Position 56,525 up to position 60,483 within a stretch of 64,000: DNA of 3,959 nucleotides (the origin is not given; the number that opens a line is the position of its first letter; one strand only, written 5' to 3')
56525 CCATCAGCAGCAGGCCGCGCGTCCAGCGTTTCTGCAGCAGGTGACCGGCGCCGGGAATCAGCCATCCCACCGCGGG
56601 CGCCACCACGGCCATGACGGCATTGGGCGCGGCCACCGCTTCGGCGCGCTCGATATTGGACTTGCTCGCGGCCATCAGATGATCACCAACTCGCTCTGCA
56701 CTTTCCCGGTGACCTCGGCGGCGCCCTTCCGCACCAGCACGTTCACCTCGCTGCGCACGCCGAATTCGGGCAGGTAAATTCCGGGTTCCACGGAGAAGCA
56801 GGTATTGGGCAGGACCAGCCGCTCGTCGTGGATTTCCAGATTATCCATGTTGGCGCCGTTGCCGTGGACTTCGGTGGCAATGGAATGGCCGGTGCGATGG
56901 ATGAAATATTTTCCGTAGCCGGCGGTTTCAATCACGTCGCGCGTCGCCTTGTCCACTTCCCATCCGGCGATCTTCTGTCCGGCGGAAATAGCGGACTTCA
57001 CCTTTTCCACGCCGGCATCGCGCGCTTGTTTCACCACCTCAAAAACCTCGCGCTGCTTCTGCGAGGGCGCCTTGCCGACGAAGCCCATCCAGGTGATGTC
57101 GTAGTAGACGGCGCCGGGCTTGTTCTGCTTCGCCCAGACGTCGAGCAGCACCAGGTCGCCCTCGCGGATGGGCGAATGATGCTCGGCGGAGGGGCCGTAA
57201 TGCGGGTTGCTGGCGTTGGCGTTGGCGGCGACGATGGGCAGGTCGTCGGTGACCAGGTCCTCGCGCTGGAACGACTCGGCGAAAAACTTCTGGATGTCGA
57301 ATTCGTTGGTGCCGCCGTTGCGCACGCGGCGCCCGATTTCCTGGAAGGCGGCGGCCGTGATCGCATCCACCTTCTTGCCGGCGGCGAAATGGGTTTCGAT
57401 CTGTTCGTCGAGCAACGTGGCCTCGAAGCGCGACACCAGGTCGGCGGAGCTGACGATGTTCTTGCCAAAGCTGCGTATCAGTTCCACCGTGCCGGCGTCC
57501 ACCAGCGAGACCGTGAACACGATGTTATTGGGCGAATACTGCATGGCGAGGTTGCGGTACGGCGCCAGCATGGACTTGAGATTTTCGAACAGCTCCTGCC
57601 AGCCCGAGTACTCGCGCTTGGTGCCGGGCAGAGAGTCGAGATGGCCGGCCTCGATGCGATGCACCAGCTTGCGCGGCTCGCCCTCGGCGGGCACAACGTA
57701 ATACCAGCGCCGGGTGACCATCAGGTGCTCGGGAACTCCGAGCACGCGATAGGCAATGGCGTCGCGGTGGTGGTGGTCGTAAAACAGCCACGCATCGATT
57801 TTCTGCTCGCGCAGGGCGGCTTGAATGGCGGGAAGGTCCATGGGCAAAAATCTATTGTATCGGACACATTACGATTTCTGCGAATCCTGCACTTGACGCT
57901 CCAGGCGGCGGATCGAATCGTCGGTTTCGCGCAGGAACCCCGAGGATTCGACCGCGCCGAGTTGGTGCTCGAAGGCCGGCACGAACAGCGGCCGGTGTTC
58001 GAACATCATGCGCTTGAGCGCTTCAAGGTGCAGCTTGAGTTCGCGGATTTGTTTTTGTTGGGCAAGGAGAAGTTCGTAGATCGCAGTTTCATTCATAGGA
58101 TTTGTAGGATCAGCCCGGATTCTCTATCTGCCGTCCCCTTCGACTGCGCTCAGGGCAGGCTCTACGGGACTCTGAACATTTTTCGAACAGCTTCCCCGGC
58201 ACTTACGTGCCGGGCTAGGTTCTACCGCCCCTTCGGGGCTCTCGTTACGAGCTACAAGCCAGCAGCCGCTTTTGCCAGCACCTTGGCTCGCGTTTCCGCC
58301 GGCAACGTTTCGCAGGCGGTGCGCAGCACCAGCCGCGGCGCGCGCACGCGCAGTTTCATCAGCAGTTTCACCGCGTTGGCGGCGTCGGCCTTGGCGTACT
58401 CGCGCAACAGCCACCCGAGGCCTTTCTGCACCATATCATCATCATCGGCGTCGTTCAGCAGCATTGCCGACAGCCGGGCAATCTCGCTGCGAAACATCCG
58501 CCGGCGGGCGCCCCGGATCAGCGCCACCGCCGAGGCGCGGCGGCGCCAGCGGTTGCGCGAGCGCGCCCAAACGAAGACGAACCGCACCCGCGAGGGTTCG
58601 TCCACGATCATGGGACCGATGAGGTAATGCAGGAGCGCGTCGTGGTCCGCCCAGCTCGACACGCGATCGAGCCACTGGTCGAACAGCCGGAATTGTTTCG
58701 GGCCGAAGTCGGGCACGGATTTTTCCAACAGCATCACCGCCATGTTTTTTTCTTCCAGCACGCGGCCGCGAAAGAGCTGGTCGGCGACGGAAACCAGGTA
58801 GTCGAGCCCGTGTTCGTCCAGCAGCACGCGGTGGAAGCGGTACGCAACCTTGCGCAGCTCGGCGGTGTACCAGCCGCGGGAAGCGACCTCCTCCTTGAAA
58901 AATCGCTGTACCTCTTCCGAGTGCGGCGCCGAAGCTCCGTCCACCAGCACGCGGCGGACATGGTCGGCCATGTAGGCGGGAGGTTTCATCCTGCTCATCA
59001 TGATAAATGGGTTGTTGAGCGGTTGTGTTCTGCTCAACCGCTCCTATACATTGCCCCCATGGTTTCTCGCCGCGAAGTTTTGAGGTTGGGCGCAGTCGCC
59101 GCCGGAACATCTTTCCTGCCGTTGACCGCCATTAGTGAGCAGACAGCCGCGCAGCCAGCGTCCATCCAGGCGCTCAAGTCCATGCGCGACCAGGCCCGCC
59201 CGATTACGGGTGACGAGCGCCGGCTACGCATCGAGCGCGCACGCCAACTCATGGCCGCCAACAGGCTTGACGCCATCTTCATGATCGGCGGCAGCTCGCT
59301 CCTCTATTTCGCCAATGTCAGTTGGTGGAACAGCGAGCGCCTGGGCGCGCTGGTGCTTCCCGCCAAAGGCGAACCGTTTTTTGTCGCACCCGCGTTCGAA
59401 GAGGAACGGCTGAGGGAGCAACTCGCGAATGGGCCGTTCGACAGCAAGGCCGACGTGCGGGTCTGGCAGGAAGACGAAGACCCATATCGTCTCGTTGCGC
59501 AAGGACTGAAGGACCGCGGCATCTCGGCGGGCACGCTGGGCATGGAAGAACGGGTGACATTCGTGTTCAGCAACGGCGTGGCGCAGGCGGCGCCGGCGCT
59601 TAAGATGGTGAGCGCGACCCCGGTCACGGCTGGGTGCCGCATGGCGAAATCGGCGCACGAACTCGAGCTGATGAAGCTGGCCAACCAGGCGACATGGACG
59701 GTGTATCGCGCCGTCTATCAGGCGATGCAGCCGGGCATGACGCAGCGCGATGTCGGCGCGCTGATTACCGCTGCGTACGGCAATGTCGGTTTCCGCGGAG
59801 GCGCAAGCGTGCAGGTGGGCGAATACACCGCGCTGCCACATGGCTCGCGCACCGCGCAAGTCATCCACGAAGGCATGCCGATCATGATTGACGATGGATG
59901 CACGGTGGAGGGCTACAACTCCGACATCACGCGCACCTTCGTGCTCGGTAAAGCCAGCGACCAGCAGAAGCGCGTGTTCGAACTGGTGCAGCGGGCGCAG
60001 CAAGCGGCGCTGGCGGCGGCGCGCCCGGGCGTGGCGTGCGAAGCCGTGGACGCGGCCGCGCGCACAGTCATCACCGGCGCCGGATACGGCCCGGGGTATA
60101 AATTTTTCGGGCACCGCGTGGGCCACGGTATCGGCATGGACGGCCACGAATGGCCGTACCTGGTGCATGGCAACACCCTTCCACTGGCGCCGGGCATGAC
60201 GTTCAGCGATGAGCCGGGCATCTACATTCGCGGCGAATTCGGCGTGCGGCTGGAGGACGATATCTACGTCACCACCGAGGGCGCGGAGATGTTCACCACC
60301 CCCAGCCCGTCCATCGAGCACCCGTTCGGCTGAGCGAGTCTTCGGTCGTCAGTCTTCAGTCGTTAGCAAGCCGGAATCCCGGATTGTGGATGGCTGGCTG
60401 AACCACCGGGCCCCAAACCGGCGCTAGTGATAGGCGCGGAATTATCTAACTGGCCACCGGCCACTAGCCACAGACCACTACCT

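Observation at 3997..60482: Intergenic arrays of 3-5 tandem 6-10-nt units, a different unit at each locus, often paired as periodic-arm hairpins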

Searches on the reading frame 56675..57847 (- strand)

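Call 11: search_protein_families(library=pfam, proteins=[window:56675-57847:-])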
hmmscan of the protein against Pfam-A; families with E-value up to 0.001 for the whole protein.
window:56675-57847:- (390 aa): 1 family
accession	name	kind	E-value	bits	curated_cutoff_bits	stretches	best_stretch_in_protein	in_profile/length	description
PF00557.29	Peptidase_M24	-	4.2e-40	138.2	23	1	158-373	4-207/208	Metallopeptidase family M24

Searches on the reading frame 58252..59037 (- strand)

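Call 11: search_protein_families(library=pfam, proteins=[window:58252-59037:-])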
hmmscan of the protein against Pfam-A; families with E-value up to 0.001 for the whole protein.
window:58252-59037:- (261 aa): 1 family
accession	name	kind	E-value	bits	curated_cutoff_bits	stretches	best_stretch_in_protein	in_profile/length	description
PF08713.17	DNA_alkylation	-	1.1e-40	140.1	21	1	29-245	3-213/213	DNA alkylation repair enzyme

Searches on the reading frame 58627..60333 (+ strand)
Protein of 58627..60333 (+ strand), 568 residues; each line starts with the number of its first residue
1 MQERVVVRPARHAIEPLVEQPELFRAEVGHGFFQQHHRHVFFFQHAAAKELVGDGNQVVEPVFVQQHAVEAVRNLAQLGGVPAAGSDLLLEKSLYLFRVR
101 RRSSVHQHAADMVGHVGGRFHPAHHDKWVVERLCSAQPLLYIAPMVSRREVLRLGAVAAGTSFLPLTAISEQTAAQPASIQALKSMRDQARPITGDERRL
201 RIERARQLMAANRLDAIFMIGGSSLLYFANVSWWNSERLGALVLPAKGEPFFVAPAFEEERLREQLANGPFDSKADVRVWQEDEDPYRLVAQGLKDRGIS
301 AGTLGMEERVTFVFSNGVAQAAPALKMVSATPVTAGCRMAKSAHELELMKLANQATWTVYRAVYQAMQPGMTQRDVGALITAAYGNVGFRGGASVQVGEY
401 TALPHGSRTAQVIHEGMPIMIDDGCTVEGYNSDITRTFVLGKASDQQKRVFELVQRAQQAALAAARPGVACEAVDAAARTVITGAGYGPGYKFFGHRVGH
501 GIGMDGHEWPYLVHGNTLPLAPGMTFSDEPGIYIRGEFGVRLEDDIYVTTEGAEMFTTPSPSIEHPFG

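Call 11: search_protein_families(library=pfam, proteins=[window:58627-60333:+])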
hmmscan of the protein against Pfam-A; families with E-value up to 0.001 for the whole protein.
window:58627-60333:+ (568 aa): 2 families
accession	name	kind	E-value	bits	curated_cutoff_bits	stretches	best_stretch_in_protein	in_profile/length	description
PF00557.29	Peptidase_M24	-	9.8e-58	195.8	23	1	347-549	1-207/208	Metallopeptidase family M24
PF01321.24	Creatinase_N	-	1e-16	62.1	22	1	201-339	1-127/128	Creatinase/Prolidase N-terminal domain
